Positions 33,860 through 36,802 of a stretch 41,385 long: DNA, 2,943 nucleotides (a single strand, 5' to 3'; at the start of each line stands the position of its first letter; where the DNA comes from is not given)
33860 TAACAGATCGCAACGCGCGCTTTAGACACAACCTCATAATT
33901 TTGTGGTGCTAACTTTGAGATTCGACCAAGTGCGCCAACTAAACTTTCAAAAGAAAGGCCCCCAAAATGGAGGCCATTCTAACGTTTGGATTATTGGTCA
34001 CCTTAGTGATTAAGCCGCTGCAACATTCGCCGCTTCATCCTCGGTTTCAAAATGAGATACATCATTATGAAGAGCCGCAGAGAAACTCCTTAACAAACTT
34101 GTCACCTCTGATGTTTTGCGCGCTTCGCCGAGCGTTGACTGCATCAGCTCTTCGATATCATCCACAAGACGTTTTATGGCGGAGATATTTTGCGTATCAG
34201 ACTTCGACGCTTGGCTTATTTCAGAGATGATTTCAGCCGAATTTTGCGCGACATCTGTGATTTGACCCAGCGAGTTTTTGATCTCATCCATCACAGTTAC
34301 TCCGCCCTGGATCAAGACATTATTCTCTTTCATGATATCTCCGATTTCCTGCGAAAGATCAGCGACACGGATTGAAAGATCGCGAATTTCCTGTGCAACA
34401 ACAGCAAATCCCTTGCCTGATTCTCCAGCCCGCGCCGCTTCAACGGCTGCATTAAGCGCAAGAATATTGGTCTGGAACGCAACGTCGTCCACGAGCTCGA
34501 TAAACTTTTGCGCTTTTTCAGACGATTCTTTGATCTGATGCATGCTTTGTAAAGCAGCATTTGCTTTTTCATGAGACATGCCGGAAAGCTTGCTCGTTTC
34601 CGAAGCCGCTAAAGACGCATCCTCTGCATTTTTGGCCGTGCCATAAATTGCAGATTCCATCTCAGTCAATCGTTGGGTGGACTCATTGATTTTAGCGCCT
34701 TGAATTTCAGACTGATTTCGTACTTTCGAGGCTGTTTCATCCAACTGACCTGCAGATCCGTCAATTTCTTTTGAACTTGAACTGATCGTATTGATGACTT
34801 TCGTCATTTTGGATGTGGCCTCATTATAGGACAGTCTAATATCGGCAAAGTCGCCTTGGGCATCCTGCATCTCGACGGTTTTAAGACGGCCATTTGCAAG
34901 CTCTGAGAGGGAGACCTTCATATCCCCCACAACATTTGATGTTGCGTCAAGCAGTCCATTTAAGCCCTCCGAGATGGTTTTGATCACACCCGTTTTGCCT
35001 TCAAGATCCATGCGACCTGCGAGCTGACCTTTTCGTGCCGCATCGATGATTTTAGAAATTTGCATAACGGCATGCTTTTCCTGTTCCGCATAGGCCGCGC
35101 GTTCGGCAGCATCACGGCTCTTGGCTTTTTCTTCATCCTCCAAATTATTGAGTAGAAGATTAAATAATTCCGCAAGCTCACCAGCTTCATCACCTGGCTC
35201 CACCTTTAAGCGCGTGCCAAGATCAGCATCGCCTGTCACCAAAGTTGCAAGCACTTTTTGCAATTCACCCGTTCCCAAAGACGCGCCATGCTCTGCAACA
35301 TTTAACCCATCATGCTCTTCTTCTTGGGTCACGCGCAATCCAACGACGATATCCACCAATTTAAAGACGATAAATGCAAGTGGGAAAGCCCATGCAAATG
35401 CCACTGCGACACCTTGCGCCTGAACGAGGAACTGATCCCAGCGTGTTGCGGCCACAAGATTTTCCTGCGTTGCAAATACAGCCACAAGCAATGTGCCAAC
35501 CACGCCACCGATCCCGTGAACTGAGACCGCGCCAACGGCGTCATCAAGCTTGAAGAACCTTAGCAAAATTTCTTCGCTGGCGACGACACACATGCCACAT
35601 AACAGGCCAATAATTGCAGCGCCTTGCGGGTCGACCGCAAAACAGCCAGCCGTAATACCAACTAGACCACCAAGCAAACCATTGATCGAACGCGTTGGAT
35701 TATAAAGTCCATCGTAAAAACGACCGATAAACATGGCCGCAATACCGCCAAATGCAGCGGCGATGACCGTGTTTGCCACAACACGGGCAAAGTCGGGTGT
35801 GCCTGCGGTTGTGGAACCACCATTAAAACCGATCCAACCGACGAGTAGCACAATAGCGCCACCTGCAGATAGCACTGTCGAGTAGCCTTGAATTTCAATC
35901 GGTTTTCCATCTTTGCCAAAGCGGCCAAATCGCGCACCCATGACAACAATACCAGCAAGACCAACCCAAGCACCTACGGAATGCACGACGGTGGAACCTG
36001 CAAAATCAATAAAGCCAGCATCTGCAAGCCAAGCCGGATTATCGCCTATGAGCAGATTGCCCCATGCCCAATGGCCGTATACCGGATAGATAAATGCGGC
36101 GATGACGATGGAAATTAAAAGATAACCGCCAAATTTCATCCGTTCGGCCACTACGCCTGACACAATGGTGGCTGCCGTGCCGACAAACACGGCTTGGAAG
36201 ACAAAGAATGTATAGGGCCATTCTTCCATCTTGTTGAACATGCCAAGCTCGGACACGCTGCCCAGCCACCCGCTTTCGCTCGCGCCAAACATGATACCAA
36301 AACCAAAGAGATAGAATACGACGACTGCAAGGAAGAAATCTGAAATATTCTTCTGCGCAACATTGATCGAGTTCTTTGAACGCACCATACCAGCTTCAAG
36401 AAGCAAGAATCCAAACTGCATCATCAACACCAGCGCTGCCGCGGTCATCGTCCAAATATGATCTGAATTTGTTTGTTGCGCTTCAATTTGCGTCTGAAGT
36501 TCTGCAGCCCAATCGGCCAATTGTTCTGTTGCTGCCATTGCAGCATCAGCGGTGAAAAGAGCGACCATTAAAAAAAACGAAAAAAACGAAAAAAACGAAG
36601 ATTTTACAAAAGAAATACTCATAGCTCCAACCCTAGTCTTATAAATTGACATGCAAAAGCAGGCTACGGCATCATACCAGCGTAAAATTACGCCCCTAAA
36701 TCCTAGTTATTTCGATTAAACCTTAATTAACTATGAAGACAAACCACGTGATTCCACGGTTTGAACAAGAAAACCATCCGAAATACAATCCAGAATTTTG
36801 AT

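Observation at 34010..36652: Amt ammonium-transporter domain fused in one polypeptide to HAMP + MCP signalling domain: candidate ammonium 'transceptor' chemoreceptor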

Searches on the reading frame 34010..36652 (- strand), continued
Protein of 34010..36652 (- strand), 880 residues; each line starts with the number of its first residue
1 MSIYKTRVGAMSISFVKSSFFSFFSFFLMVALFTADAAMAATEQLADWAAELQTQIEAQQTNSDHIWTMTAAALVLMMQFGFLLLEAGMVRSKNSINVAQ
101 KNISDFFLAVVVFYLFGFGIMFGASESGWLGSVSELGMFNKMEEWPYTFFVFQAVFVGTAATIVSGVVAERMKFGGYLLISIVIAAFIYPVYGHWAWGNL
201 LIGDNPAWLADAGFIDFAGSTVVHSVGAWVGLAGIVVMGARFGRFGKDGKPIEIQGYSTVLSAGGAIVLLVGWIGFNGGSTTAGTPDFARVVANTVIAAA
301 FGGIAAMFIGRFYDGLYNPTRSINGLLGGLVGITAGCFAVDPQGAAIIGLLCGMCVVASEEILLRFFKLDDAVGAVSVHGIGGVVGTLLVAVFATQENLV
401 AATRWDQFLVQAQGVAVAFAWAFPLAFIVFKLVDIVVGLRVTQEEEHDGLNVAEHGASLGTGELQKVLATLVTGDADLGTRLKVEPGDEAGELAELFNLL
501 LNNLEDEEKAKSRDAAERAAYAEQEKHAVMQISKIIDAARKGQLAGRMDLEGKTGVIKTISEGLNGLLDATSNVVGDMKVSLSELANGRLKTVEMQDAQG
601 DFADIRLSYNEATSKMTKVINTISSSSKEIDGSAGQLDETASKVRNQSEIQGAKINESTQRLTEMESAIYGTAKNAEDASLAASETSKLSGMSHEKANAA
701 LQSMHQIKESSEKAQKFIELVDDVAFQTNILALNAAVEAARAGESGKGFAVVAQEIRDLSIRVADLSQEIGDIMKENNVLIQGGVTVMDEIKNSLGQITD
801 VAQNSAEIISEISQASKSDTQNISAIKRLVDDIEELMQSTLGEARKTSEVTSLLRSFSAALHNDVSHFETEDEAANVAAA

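Call 59: find_encoding_contigs(protein=P0005, flank=10000, max_places=1)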
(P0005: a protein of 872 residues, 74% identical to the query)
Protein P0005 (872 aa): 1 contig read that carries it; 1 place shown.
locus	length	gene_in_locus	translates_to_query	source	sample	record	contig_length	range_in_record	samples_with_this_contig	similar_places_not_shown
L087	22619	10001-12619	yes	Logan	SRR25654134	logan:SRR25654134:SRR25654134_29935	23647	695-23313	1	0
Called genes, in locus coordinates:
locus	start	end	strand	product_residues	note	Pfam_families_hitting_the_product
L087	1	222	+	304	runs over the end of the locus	?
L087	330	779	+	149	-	PF00583:Acetyltransf_1, PF13302:Acetyltransf_3 (weak), PF13673:Acetyltransf_10 (weak), PF13508:Acetyltransf_7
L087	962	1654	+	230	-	-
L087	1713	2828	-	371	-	PF00092:VWA (weak), PF13519:VWA_2 (faint), PF25106:VWA_4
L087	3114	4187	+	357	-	PF23023:Anti-Pycsar_Apyc1, PF00753:Lactamase_B (faint), PF12706:Lactamase_B_2 (weak)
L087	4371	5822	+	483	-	PF06123:CreD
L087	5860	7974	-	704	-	-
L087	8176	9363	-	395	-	-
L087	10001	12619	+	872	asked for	PF00909:Ammonium_transp, PF18947:HAMP_2 (faint), PF00015:MCPsignal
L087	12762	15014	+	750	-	PF00521:DNA_topoisoIV, PF03989:DNA_gyraseA_C (faint)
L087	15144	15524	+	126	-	-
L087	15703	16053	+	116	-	-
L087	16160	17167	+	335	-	PF00515:TPR_1 (faint)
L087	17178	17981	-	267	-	PF04376:ATE_N, PF04377:ATE_C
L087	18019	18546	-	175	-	PF06271:RDD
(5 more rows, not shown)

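Call 70: search_protein_representatives(protein=window:34010-36652:-)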
Query: 880 residues. Proteins with E-value up to 0.001 (for the whole library): 232106; up to 1e-10: 90630; up to 1e-30: 5454. The best 150 are listed.
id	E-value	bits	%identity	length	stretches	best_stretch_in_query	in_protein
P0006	0.0e+00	1058.9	59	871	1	25-872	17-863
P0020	4.0e-214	730.3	45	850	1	54-873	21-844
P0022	5.9e-209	713.2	50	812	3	23-578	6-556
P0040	4.6e-198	677.2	43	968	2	44-509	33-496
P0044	7.6e-197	673.1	43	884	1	32-849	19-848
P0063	2.7e-193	661.4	43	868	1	45-863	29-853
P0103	7.1e-181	620.3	39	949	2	42-618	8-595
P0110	4.1e-179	614.5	42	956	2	29-509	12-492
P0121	1.1e-174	599.9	46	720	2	58-648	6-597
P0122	1.4e-169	583.0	46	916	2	46-584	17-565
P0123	1.0e-168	580.1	48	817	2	55-506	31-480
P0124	2.2e-168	579.0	39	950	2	57-623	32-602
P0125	2.5e-167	575.5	42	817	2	64-587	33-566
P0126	3.7e-166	571.6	42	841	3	34-519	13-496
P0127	2.1e-165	569.2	47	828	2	25-510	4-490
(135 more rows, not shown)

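Call 77: search_protein_families(library=pfam, proteins=[L019:368-1225:-, L019:1309-2592:-, L019:2768-3148:-, L019:3148-3822:-, L019:3671-4504:-, L019:4506-7067:-, L019:7057-7644:-, L019:7592-9187:-, L019:9253-9786:-, L019:12449-13669:-], max_evalue=0.00001)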
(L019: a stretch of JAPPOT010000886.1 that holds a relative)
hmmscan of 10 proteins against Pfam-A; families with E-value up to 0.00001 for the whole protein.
L019:368-1225:- (285 aa): 1 family
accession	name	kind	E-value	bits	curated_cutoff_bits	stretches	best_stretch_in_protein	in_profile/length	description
PF00072.30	Response_reg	-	1.9e-22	79.9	30.2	1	3-115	1-110/111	Response regulator receiver domain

L019:1309-2592:- (427 aa): 2 families
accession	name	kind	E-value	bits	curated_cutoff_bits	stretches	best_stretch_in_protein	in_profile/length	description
PF01339.22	CheB_methylest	-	4.4e-60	202.8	24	1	237-415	1-174/174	CheB methylesterase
PF00072.30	Response_reg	-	7.1e-19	68.5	30.2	1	95-197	1-100/111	Response regulator receiver domain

L019:2768-3148:- (126 aa): 1 family
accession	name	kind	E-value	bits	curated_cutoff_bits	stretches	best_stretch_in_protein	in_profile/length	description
PF00072.30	Response_reg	-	7e-21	74.9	30.2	1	5-118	1-110/111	Response regulator receiver domain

L019:3148-3822:- (224 aa): 1 family
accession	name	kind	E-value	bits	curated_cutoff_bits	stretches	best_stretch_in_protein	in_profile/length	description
PF03975.18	CheD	-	1.5e-22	80.2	25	1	110-215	2-106/108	CheD chemotactic sensory transduction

L019:3671-4504:- (277 aa): 3 families
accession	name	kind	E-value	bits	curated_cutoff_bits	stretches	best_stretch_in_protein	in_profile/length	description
PF01739.24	CheR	-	8.6e-55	185.6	27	1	82-264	1-185/195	CheR methyltransferase, SAM binding domain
PF03705.20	CheR_N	-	1.5e-15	57.1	27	1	15-65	2-52/53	CheR methyltransferase, all-alpha domain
PF08242.18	Methyltransf_12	-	4.1e-06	27.9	30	0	133-250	18-98/98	Methyltransferase domain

L019:4506-7067:- (853 aa): 3 families
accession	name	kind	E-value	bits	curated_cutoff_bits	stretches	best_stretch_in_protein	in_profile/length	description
PF00015.26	MCPsignal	-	4.6e-40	137.7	34.6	1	607-761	3-171/172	Methyl-accepting chemotaxis protein (MCP) signalling domain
PF18947.5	HAMP_2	-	1.5e-19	70.2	24.3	1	478-540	2-64/67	HAMP domain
PF00672.30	HAMP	-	2.6e-15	56.9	25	1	360-412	1-52/53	HAMP domain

L019:7057-7644:- (195 aa): 1 family
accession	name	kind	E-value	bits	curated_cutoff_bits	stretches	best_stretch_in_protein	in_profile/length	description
PF01584.24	CheW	-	3.8e-39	133.9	23.5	1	37-172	2-137/138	CheW-like domain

L019:7592-9187:- (531 aa): 3 families
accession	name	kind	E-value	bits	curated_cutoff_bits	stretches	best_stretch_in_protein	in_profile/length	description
PF02518.31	HATPase_c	-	3.5e-20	72.9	26.4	1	235-372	4-110/111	Histidine kinase-, DNA gyrase B-, and HSP90-like ATPase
PF01584.24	CheW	-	2.3e-18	66.6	23.5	1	378-506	2-135/138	CheW-like domain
PF02895.20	H-kinase_dim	-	1.2e-08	35.7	23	1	127-183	3-64/68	Signal transducing histidine kinase, homodimeric domain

L019:9253-9786:- (177 aa): 0 families

L019:12449-13669:- (406 aa): 2 families
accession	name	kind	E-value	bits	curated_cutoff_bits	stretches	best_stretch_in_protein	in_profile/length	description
PF10503.15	Esterase_PHB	-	9e-11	41.9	23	1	165-289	3-128/219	Esterase PHB depolymerase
PF05448.18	AXE1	-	9.2e-06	25.1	21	0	247-287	165-205/321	Acetyl xylan esterase (AXE1)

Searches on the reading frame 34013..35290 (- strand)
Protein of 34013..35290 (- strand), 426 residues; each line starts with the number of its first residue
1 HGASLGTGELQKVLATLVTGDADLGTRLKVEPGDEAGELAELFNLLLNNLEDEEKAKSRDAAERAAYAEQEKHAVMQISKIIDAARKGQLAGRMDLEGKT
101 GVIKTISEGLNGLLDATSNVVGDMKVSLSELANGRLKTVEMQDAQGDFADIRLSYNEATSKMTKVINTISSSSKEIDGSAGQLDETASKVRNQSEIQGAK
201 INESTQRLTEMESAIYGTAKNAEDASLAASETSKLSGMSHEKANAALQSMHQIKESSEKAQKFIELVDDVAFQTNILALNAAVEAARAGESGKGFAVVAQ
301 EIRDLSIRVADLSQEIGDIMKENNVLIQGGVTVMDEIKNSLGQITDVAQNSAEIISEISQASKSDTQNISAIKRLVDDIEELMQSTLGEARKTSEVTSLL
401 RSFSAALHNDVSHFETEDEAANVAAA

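Call 37: search_solved_structures(query=window:34013-35290:-, max_evalue=0.01, show_alignments=3)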
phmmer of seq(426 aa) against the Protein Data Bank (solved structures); distinct sequences matched with E-value up to 0.01: 14.
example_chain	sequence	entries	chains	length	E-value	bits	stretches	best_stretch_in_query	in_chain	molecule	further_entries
6s1k_E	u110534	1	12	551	1.7e-28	103.5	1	127-419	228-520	Methyl-accepting chemotaxis protein I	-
8c5v_I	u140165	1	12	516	1.8e-28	103.5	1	127-402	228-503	Methyl-accepting chemotaxis protein I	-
3zx6_A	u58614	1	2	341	1.6e-26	97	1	126-415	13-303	HAMP, METHYL-ACCEPTING CHEMOTAXIS PROTEIN I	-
1qu7_A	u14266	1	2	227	6.1e-25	91.8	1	194-414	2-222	METHYL-ACCEPTING CHEMOTAXIS PROTEIN I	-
31cj_A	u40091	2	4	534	2.7e-22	83.1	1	165-409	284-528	Aerotaxis receptor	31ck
6s18_A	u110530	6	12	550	5.2e-16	62.5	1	162-361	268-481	Aromatic acid chemoreceptor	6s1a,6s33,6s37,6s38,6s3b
2ch7_A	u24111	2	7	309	9.6e-16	61.6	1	141-412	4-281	METHYL-ACCEPTING CHEMOTAXIS PROTEIN | Methyl-accepting chemotaxis protein 2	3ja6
3ja6_H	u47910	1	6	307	1.5e-15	61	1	141-412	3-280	Methyl-accepting chemotaxis protein 2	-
2ch7_B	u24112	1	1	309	7.3e-15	58.7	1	141-412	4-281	METHYL-ACCEPTING CHEMOTAXIS PROTEIN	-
4jpb_B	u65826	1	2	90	2.6e-12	50.3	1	253-320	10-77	Methyl-accepting chemotaxis protein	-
3ur1_C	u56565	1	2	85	5e-12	49.4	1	255-319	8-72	Methyl-accepting chemotaxis protein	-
3g67_A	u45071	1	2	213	2.6e-11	47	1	241-383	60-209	Methyl-accepting chemotaxis protein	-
3g6b_A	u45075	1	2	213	4.8e-11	46.1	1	241-358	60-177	Methyl-accepting chemotaxis protein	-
3vol_A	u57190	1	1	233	1.5e-05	28.1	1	69-164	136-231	Aerotaxis transducer Aer2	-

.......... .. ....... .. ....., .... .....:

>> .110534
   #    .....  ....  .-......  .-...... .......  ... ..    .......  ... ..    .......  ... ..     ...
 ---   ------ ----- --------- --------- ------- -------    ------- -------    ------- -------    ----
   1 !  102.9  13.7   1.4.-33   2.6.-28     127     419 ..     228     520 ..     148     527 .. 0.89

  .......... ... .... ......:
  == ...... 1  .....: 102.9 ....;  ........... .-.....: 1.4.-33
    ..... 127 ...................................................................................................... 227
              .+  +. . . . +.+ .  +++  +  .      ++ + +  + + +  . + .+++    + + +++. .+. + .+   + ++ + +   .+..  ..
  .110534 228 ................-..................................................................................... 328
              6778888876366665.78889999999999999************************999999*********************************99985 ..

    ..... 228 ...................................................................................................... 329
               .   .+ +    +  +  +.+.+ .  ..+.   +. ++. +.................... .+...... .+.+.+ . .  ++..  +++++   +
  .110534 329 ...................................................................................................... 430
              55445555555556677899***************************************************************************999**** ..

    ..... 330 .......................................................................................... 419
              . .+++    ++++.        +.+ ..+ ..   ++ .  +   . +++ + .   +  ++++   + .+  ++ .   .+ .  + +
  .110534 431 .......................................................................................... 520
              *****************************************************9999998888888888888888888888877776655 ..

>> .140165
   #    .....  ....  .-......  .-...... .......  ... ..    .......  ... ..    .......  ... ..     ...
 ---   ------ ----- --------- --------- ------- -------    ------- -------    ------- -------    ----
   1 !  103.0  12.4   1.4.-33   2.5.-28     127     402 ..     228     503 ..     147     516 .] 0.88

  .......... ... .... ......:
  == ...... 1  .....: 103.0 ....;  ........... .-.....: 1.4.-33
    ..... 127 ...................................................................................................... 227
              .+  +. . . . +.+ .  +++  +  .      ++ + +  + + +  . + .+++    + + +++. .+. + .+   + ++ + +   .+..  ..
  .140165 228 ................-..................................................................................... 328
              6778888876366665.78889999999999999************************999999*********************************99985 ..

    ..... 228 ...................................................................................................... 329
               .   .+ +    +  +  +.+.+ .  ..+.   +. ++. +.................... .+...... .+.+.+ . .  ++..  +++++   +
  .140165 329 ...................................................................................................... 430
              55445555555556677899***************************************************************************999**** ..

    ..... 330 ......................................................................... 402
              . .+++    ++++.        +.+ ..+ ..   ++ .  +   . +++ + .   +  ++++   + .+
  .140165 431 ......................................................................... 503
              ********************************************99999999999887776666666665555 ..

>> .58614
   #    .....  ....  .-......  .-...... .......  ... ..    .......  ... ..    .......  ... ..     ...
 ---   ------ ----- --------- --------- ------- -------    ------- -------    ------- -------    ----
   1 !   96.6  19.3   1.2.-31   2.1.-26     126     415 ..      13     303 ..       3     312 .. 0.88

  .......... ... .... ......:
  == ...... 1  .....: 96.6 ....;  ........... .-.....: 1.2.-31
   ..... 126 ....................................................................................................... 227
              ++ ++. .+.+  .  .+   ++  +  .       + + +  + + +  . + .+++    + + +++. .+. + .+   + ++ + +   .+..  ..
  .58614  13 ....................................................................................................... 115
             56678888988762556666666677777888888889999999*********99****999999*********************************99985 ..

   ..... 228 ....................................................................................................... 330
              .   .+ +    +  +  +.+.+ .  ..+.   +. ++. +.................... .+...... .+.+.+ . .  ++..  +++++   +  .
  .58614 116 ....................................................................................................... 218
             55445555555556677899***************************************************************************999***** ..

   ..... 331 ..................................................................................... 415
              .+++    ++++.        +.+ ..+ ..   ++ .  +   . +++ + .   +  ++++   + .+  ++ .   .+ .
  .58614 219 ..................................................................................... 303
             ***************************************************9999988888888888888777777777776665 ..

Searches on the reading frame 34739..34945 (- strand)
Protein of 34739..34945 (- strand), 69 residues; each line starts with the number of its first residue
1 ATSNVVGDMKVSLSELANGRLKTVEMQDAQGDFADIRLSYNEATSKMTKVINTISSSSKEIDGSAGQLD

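Call 61: search_protein_families(library=pfam, proteins=[window:34739-34945:-], max_evalue=1)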
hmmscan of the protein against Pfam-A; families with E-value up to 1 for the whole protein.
seq(69 aa): 1 family
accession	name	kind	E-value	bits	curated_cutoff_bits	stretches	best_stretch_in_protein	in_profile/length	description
PF18947.5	HAMP_2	-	0.038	14.4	24.3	1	12-45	30-63/67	HAMP domain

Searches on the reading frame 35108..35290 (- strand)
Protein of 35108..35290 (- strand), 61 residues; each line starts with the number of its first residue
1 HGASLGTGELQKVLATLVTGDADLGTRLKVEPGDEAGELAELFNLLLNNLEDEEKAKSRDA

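Call 61: search_protein_families(library=pfam, proteins=[window:35108-35290:-], max_evalue=1)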
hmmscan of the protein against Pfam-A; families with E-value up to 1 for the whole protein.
seq(61 aa): 2 families
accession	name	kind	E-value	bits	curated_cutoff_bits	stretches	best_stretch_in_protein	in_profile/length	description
PF00672.30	HAMP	-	8.7e-06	26.4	25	1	9-52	12-53/53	HAMP domain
PF23807.1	RHH_10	-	0.21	12.3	27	1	14-57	24-67/84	Ribbon-helix-helix protein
